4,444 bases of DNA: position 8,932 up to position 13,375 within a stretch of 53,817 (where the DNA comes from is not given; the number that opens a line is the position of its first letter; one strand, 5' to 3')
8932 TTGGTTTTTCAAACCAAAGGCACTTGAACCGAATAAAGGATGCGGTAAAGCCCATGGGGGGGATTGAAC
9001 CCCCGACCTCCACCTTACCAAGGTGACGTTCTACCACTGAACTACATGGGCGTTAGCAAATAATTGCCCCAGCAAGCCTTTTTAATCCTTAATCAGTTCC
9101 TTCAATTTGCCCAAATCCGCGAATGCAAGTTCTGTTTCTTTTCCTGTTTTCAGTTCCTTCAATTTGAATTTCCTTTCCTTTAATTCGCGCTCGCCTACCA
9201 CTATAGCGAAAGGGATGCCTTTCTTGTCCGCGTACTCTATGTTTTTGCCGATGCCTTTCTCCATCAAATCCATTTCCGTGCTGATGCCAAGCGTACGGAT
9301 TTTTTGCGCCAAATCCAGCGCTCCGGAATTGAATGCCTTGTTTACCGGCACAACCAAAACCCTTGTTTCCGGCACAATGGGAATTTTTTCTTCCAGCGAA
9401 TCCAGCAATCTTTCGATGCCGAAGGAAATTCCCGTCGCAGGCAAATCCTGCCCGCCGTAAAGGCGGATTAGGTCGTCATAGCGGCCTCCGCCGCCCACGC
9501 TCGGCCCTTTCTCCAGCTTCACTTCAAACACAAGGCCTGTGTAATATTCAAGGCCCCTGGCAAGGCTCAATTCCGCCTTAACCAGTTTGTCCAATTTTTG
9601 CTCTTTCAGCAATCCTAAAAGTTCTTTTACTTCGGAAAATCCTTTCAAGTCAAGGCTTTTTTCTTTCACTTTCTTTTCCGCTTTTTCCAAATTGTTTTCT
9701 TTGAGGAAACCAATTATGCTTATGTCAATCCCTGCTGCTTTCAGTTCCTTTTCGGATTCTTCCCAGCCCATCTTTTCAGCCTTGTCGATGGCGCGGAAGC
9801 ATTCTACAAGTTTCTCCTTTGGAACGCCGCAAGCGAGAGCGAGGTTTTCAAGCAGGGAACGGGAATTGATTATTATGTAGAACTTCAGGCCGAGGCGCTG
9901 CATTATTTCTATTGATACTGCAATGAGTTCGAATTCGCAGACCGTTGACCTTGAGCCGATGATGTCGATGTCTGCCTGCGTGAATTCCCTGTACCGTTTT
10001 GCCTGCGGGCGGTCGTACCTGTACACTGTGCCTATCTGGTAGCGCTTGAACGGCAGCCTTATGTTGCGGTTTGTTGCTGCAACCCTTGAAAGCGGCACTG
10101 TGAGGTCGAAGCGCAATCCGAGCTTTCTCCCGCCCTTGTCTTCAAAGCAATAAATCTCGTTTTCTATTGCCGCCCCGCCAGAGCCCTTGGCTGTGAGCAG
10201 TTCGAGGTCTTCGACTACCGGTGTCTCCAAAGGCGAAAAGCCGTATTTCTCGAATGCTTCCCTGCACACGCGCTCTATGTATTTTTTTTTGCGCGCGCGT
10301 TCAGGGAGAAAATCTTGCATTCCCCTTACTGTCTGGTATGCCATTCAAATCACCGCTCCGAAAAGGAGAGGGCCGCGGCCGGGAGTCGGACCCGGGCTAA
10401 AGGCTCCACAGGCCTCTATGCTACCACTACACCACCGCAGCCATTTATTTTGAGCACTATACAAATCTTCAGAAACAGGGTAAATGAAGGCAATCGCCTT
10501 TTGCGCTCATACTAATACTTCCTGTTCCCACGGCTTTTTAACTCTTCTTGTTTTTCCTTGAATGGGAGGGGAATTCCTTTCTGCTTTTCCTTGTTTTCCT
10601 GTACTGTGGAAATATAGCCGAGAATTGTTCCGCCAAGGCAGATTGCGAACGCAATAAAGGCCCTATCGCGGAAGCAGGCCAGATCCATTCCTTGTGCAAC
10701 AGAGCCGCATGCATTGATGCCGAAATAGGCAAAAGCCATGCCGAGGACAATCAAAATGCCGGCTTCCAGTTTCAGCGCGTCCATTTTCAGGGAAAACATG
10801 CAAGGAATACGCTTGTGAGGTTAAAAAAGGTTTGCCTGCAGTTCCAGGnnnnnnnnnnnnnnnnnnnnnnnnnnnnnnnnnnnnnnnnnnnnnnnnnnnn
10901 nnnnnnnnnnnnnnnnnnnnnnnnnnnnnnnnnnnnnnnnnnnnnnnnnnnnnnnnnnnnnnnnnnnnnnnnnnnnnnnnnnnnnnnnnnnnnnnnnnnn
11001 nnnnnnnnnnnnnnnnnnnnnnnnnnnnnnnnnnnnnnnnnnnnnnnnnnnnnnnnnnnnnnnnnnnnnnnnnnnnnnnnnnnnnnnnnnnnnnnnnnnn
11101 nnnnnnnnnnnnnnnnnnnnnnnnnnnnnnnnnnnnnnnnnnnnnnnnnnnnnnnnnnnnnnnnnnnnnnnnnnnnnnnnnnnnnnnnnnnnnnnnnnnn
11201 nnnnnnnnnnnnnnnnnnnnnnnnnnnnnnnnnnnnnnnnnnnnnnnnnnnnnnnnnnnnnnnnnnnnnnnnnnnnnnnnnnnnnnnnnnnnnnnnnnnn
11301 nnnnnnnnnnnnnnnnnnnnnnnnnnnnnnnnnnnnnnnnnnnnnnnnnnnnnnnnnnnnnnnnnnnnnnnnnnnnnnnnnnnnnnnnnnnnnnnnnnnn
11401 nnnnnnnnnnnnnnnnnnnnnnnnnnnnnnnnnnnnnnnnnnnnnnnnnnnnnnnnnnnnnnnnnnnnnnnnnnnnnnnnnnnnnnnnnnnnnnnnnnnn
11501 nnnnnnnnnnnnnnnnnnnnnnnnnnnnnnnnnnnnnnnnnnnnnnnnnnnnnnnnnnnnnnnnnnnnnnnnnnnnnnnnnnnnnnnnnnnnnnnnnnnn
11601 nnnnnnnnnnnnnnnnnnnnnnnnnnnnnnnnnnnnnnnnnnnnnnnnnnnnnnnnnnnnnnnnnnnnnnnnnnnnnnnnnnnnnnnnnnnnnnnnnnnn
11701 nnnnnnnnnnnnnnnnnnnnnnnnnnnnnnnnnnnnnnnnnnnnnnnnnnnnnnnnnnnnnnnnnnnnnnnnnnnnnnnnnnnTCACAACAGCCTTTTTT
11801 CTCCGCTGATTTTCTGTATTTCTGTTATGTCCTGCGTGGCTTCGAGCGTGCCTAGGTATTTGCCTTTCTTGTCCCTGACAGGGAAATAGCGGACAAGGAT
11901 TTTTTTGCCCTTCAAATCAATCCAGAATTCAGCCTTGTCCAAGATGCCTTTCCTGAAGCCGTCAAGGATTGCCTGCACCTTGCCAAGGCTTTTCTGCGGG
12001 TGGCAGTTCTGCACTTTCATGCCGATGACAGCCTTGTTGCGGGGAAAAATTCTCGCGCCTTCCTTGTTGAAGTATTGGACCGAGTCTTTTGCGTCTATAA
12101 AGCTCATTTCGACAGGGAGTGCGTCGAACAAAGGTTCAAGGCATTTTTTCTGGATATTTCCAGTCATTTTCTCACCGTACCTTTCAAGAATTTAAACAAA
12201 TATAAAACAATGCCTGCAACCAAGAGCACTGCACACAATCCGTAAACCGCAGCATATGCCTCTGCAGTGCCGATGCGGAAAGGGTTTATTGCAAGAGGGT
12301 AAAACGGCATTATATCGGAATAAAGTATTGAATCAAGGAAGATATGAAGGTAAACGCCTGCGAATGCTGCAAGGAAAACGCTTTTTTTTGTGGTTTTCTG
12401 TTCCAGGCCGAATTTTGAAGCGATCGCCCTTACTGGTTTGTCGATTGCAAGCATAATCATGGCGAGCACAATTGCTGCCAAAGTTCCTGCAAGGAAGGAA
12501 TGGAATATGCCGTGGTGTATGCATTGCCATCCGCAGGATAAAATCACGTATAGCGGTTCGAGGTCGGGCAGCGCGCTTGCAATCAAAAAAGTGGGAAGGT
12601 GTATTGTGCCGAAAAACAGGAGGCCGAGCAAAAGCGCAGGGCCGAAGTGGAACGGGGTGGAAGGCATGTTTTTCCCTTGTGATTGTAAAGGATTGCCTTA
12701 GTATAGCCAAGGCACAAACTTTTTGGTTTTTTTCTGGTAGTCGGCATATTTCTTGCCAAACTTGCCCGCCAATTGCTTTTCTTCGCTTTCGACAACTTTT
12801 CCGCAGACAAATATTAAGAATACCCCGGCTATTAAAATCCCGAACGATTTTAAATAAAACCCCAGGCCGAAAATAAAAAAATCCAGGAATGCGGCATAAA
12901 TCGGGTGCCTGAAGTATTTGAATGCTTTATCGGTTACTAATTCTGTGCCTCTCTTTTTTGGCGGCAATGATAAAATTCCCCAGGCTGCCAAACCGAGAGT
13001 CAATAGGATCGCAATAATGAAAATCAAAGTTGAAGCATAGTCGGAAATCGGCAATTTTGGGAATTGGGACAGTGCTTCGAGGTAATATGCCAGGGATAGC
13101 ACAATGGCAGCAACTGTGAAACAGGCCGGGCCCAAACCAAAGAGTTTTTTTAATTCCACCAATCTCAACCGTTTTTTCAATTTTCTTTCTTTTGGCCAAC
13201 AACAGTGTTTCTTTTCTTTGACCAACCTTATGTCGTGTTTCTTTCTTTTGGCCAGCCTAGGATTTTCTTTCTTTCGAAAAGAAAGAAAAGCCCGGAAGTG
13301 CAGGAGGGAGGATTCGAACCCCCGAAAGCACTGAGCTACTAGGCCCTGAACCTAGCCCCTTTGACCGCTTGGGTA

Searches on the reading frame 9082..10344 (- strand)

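Call 76: search_protein_families(library=pfam, proteins=[window:9082-10344:-], max_evalue=0.01)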
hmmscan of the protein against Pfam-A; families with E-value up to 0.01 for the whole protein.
window:9082-10344:- (420 aa): 5 families
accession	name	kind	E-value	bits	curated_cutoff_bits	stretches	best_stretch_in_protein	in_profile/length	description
PF13393.11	tRNA-synt_His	-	1.8e-45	156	25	1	8-313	1-308/308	Histidyl-tRNA synthetase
PF03129.25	HGTP_anticodon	-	1.4e-19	70.5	21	1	329-412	2-88/94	Anticodon binding domain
PF00587.30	tRNA-synt_2b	-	3.4e-09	37.5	29.3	1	65-207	1-135/179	tRNA synthetase class II core domain (G, H, P, S and T)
PF01409.25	tRNA-synt_2d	-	5.6e-05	23.2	19.8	1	23-152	22-155/246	tRNA synthetases class II core domain (F)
PF00152.25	tRNA-synt_2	-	0.0011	18.5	25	0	16-133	21-122/308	tRNA synthetases class II (D, K and N)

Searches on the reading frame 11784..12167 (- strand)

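Call 76: search_protein_families(library=pfam, proteins=[window:11784-12167:-], max_evalue=0.01)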
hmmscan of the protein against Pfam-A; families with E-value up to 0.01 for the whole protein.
window:11784-12167:- (127 aa): 3 families
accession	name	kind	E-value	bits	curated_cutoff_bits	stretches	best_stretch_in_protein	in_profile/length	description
PF13596.12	PAS_10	-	1e-26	94.1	22.1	1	11-115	2-106/106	PAS domain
PF08448.16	PAS_4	-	2.2e-05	25.1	23.1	1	14-116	1-107/110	PAS fold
PF13426.13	PAS_9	-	5.4e-05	23.9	27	1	21-116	3-103/103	PAS domain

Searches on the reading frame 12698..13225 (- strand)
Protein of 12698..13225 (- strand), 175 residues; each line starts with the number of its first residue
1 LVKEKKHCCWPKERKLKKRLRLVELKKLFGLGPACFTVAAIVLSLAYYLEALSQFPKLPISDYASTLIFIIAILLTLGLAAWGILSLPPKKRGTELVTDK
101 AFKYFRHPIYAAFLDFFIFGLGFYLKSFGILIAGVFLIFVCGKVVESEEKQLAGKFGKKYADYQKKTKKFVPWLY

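Call 76: search_protein_families(library=pfam, proteins=[window:12698-13225:-], max_evalue=0.01)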
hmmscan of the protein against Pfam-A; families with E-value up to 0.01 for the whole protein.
window:12698-13225:- (175 aa): 3 families
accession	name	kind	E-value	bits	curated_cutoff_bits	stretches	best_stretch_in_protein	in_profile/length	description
PF04140.19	ICMT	-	0.00025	21.8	24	1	91-153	30-94/95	Isoprenylcysteine carboxyl methyltransferase (ICMT) family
PF06966.17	DUF1295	-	0.00033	20.7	20.4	1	37-167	95-235/235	Protein of unknown function (DUF1295)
PF04191.18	PEMT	-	0.001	19.9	25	1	67-158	14-104/105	Phospholipid methyltransferase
